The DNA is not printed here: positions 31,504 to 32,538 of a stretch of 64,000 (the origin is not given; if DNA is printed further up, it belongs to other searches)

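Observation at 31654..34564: Orphan minimal two-subunit [NiFe]-hydrogenase with maturation protease, an unknown coupled partner and no electron-transfer subunits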

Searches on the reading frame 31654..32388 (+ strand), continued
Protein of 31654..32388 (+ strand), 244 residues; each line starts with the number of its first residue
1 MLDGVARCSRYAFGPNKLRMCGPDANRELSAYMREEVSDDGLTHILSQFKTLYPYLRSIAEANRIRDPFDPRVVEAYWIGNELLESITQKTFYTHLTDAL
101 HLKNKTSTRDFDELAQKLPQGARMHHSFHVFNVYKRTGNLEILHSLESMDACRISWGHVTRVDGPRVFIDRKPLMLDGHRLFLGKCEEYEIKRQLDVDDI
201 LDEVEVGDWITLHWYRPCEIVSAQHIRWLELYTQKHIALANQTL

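Call 57: search_protein_families(library=pfam, proteins=[L077:6010-7254:-, L061:14471-14737:-, L071:14418-16157:+, L063:10901-11686:+, L032:13444-15477:+, L083:3057-4277:+, L050:14978-15646:-, L077:7558-7806:-], max_evalue=0.001)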
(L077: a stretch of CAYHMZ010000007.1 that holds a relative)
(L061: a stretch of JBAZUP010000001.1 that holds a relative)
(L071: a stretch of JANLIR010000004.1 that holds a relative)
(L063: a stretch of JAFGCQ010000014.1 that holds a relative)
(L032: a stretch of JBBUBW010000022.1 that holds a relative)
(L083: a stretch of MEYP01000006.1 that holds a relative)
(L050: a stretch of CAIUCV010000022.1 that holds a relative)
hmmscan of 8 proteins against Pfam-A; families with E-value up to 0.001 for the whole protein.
L077:6010-7254:- (414 aa): 5 families
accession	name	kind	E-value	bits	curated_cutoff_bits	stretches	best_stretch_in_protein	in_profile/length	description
PF07992.20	Pyr_redox_2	-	5.6e-46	157.7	26.1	1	5-305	2-291/291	Pyridine nucleotide-disulphide oxidoreductase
PF00070.33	Pyr_redox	-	1.5e-11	45.1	22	1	152-230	2-81/82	Pyridine nucleotide-disulphide oxidoreductase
PF14759.12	Reductase_C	-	9.4e-09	36.1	25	1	330-411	7-84/85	Reductase C-terminal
PF18267.7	Rubredoxin_C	-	2e-07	31.3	25.9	1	329-390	7-68/70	Rubredoxin NAD+ reductase C-terminal domain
PF13738.12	Pyr_redox_3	-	0.00026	20.8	30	0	83-279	106-305/305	Pyridine nucleotide-disulphide oxidoreductase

L061:14471-14737:- (88 aa): 3 families
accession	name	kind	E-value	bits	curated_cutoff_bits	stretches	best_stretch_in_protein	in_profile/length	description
PF13459.11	Fer4_15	-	1.2e-11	45.6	22.4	1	7-77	1-65/66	4Fe-4S single cluster domain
PF13370.11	Fer4_13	-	2.3e-07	31.8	24.5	1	9-76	1-56/58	4Fe-4S single cluster domain of Ferredoxin I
PF06902.16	Fer4_19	-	9.9e-06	25.9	24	1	6-72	7-55/64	Divergent 4Fe-4S mono-cluster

L071:14418-16157:+ (579 aa): 2 families
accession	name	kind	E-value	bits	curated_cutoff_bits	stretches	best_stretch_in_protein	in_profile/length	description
PF01855.24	POR_N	-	4.4e-48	164.5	27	1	213-446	2-224/231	Pyruvate flavodoxin/ferredoxin oxidoreductase, thiamine diP-bdg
PF01558.24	POR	-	9.6e-23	81.6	27.4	1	21-179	1-172/173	Pyruvate ferredoxin/flavodoxin oxidoreductase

L063:10901-11686:+ (261 aa): 2 families
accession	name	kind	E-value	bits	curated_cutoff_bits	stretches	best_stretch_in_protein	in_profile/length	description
PF02775.26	TPP_enzyme_C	-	1.8e-24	86.7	21.9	1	49-197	1-151/151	Thiamine pyrophosphate enzyme, C-terminal TPP binding domain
PF12367.13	PFO_beta_C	-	1.1e-12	48.2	24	1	201-259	1-61/66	Pyruvate ferredoxin oxidoreductase beta subunit C terminal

L032:13444-15477:+ (677 aa): 5 families
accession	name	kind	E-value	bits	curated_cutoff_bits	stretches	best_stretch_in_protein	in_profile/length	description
PF13549.11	ATP-grasp_5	-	1.2e-69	234.5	27.6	1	471-676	15-221/221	ATP-grasp domain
PF13607.11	Succ_CoA_lig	-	3.6e-51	173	27.4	1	151-288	1-138/138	Succinyl-CoA ligase like flavodoxin domain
PF13380.12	CoA_binding_2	-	3.2e-22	79.6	22.8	1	10-135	1-115/116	CoA binding domain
PF02629.25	CoA_binding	-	3e-09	37.9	22.3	1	9-99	3-97/97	CoA binding domain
PF19045.5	Ligase_CoA_2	-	1.8e-06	28.5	23.7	1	300-396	2-97/162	Ligase-CoA domain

L083:3057-4277:+ (406 aa): 1 family
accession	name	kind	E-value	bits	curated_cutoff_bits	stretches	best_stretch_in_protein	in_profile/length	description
PF00266.25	Aminotran_5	-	2.8e-148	494.3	21.5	1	21-390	1-369/371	Aminotransferase class-V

L050:14978-15646:- (222 aa): 2 families
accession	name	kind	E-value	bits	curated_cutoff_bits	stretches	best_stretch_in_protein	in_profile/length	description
PF01592.21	NifU_N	-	2.4e-35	121.9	22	1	22-151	2-125/127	NifU-like N terminal domain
PF04324.20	Fer2_BFD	-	2.6e-08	34.5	26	1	168-210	6-48/50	BFD-like [2Fe-2S] binding domain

L077:7558-7806:- (82 aa): 1 family
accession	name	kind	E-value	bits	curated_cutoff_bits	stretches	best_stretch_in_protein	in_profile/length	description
PF01106.22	NifU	-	8.1e-22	77.6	27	1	7-71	1-66/67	NifU-like domain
